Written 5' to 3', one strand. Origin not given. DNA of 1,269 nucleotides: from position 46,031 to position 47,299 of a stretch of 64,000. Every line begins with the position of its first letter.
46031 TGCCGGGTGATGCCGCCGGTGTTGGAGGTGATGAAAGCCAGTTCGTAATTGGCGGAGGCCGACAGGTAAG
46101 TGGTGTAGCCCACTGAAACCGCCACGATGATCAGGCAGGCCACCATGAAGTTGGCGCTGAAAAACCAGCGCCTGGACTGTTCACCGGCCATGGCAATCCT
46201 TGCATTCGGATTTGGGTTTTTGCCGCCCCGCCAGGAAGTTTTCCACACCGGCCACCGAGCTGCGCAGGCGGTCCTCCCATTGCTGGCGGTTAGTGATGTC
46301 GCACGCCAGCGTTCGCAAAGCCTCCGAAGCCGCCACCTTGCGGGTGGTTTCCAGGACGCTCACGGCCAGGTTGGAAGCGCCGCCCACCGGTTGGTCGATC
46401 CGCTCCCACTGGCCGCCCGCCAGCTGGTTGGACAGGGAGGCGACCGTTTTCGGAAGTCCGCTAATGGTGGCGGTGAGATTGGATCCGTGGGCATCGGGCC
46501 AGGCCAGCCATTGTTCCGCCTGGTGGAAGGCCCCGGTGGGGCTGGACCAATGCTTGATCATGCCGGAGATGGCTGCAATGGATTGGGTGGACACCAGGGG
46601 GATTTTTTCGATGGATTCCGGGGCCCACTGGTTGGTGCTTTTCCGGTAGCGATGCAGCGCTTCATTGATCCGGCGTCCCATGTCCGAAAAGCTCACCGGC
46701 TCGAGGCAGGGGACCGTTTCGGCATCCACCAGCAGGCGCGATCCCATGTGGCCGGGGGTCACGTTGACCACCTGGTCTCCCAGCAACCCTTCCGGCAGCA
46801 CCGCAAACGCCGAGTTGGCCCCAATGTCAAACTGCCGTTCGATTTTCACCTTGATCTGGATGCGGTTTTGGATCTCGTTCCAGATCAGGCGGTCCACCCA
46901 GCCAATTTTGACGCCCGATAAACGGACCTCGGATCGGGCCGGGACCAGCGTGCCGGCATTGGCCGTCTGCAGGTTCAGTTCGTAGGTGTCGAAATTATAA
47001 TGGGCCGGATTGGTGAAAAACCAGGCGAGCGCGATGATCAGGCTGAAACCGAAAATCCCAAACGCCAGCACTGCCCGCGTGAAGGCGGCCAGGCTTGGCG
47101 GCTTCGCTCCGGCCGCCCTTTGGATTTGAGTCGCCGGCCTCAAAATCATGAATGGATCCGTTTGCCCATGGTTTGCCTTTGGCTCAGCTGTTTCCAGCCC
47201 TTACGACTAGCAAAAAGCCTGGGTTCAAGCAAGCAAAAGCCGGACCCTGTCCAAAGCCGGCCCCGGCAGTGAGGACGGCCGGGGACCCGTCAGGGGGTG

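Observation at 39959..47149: Seven tightly coupled genes: three separate MCE proteins + MlaE + MlaF + membrane PIN/TRAM nuclease + Memo-AMMECR1 fusion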

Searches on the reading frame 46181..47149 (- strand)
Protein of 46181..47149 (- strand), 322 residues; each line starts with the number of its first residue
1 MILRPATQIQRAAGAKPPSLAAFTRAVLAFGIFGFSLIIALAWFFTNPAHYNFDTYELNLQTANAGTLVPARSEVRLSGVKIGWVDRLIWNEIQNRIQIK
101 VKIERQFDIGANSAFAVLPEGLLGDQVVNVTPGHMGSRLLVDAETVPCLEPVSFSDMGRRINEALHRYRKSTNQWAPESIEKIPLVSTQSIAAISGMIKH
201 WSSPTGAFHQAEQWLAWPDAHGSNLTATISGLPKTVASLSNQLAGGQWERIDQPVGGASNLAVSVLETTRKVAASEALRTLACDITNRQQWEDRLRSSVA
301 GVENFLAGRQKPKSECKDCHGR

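Call 3: search_protein_families(library=pfam, proteins=[window:46181-47149:-], max_evalue=0.01)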
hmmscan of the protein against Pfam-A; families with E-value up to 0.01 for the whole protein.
window:46181-47149:- (322 aa): 1 family
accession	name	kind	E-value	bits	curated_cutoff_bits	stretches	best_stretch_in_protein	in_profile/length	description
PF02470.25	MlaD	-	5.1e-11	43.1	25.1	1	55-133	2-81/81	MlaD protein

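Call 4: search_protein_families(library=ncbifam, proteins=[window:46181-47149:-], max_evalue=0.01)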
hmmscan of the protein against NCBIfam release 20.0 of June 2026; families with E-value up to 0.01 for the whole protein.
window:46181-47149:- (322 aa): 2 families
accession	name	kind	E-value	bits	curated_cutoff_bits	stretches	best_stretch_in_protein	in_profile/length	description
TIGR04430.1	OM_asym_MlaD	equivalog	2.5e-13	50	135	1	31-137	10-119/146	outer membrane lipid asymmetry maintenance protein MlaD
TIGR00996.1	Mtu_fam_mce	paralog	3.3e-12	46.2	140.5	1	30-183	5-154/291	MCE family protein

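Call 40: search_protein_representatives(protein=window:46181-47149:-)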
Query: 322 residues. Proteins with E-value up to 0.001 (for the whole library): 222; up to 1e-10: 4; up to 1e-30: 1. The best 150 are listed.
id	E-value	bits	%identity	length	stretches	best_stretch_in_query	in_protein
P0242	6.2e-209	708.9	97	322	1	1-322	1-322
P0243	3.0e-14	69.4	29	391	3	28-137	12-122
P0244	4.3e-11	59.1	31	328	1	29-162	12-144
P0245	6.9e-11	58.4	27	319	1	29-176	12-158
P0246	5.6e-10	55.4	28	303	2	29-137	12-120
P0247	8.8e-10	54.7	30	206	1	32-166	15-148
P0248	9.4e-10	54.7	29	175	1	23-169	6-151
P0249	1.3e-09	54.2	32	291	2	29-138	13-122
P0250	1.3e-09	54.2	32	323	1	30-169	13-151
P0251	1.4e-09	54.1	34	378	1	29-167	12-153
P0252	1.5e-09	54.0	30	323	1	30-179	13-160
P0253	2.0e-09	53.6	31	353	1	30-168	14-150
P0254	3.3e-09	52.8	22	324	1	29-200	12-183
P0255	4.1e-09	52.5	31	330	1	27-162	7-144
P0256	4.7e-09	52.3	25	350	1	32-182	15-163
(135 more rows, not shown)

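Call 65: search_protein_families(library=padloc, proteins=[window:46181-47149:-], max_evalue=0.01)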
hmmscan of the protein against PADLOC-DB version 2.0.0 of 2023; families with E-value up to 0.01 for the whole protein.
window:46181-47149:- (322 aa): 0 families
